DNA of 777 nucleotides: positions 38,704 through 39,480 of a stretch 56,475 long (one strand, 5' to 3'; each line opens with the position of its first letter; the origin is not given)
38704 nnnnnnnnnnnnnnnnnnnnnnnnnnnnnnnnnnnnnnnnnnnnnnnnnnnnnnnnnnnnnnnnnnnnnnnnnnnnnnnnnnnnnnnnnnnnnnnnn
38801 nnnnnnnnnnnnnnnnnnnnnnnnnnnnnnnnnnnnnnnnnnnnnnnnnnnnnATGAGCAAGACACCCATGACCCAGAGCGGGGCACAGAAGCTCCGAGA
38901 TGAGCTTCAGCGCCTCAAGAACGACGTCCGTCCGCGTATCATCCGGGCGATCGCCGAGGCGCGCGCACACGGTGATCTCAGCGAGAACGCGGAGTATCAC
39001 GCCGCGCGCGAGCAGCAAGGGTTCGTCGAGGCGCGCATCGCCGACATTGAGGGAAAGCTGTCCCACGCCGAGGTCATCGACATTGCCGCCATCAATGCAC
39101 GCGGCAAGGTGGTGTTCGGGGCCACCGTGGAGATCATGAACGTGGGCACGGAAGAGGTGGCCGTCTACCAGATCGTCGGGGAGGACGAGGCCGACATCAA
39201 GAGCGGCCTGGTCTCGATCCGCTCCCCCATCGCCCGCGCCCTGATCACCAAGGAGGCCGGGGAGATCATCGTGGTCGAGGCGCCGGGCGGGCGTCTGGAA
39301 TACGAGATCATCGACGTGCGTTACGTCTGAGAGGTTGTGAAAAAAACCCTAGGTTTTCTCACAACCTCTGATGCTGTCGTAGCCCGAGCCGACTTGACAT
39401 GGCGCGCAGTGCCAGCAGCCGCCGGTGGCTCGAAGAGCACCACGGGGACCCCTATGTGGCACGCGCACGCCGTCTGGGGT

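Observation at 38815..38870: carB reads straight into greA: in-frame CarB-GreA fusion ORF with no stop codon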

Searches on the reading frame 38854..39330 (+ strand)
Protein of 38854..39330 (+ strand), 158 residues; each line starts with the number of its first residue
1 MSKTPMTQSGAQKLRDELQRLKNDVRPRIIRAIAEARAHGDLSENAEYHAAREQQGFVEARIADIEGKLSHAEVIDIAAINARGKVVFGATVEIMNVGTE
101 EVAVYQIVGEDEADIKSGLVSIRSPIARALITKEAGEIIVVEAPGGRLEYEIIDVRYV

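Call 4: search_protein_families(library=ncbifam, proteins=[window:38854-39330:+])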
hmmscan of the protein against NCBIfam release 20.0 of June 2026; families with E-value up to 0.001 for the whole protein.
window:38854-39330:+ (158 aa): 13 families
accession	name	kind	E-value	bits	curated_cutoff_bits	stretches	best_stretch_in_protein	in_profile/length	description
NF001264.0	PRK00226.1-5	equivalog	5.7e-74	247.2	180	1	1-158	1-158/158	transcription elongation factor GreA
NF001261.0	PRK00226.1-2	equivalog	4.8e-64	215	167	1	1-157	1-156/157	transcription elongation factor GreA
TIGR01462.1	greA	subfamily_domain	8.9e-54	181.7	139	1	5-155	1-150/151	transcription elongation factor GreA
NF001263.0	PRK00226.1-4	equivalog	8.6e-50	168.7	145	1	3-156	6-158/160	transcription elongation factor GreA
NF001260.0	PRK00226.1-1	equivalog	5.8e-41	139.8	234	1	4-156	6-157/160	transcription elongation factor GreA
NF002506.1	PRK01885.1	equivalog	1.9e-38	131.6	188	1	4-157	3-154/156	transcription elongation factor GreB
TIGR01461.1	greB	equivalog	9.5e-35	119.6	171.05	1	6-158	5-155/156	transcription elongation factor GreB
NF011309.0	PRK14720.1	equivalog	1.6e-29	102.7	714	1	11-156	757-901/906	transcription elongation factor GreA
NF001262.0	PRK00226.1-3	equivalog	8.4e-23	80.9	161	1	3-148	6-151/165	transcription elongation factor GreA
NF004969.0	PRK06330.1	equivalog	1.5e-14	53.6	697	1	7-141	570-702/718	transcript cleavage factor/unknown domain fusion protein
NF004973.0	PRK06342.1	equivalog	2.3e-13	50.2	159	1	33-149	43-155/160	transcription elongation factor GreA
NF004548.0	PRK05892.1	equivalog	5.7e-10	39.3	126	1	4-156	6-155/158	nucleoside diphosphate kinase regulator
NF004396.0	PRK05753.1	equivalog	1.9e-07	31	109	1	61-156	31-126/137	nucleoside diphosphate kinase regulator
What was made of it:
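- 38854..39330 (+): GreA part (158 codons plus stop), starting at ATG 38854. The former carB stop, TGA 38855-38857, is now out of frame. NF001264 equivalog, 1-158/158 (call 4).
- Gre domains at the C-terminus of much larger proteins exist as NCBIfam families NF004969 and NF011309 (call 4).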

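Call 37: search_solved_structures(query=window:38854-39330:+, show_alignments=1, max_evalue=1e-10)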
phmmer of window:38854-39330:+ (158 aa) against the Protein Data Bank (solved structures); distinct sequences matched with E-value up to 1e-10: 3.
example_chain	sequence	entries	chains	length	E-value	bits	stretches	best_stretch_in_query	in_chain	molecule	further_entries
1grj_A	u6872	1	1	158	9.4e-57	194.1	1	2-157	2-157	GREA PROTEIN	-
2p4v_A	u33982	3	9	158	2.4e-21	79.4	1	3-158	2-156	Transcription elongation factor greB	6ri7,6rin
4wqt_X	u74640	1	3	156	5e-12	49.2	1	5-155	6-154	RNA cleavage stimulating factor (GreA/Gfh1 chimeric protein Gre-C1)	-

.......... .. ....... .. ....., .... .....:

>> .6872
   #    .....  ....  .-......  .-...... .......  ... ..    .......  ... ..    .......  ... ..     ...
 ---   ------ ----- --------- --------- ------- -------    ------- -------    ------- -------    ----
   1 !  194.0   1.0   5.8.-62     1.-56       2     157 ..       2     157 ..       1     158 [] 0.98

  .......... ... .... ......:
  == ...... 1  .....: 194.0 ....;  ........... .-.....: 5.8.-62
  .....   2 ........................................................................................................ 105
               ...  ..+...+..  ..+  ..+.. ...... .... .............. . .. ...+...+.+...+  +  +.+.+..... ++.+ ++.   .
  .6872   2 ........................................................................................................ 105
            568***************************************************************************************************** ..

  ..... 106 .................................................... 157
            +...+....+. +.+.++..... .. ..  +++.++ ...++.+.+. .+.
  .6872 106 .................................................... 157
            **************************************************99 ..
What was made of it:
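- On Transcription elongation factor GreA: Aligned to 1GRJ over 2-157 with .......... conserved (call 37).
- Checked: GreA is colinear with E. coli GreA (1GRJ) over residues 2-157 (call 37).
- GreA catalytic residues D41 and E44 are kept (call 37).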
